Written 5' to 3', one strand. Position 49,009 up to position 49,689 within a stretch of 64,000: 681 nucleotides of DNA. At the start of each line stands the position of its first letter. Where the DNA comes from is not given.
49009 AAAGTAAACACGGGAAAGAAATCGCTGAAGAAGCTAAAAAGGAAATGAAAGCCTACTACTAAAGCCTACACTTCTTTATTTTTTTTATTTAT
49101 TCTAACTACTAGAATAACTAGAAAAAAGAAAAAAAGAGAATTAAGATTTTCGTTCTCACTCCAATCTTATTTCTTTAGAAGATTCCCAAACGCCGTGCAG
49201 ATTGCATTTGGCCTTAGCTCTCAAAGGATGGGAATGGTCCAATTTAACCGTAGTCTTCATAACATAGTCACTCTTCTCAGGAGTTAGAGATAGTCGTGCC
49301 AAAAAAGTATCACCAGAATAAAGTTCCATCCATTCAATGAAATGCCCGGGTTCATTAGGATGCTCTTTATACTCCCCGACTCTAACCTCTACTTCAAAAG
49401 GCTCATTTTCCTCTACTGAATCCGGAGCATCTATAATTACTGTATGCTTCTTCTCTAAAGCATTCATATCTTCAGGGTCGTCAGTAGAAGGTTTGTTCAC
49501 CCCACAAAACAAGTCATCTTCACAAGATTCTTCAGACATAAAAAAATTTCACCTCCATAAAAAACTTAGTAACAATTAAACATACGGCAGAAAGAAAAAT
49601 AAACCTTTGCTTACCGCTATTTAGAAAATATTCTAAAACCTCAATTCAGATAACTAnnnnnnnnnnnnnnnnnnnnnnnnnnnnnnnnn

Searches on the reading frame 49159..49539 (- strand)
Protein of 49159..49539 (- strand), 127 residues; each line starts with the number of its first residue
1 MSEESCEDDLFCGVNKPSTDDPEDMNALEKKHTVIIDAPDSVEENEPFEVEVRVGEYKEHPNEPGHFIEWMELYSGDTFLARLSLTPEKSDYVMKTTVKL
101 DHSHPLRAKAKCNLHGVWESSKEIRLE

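Call 21: search_protein_families(library=pfam, proteins=[window:49159-49539:-], max_evalue=0.00001)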
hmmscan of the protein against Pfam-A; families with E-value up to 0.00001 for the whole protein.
window:49159-49539:- (127 aa): 1 family
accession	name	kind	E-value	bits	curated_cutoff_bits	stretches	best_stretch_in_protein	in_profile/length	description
PF01880.24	Desulfoferrodox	-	3.2e-26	92.2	22.2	1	26-120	3-97/98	Desulfoferrodoxin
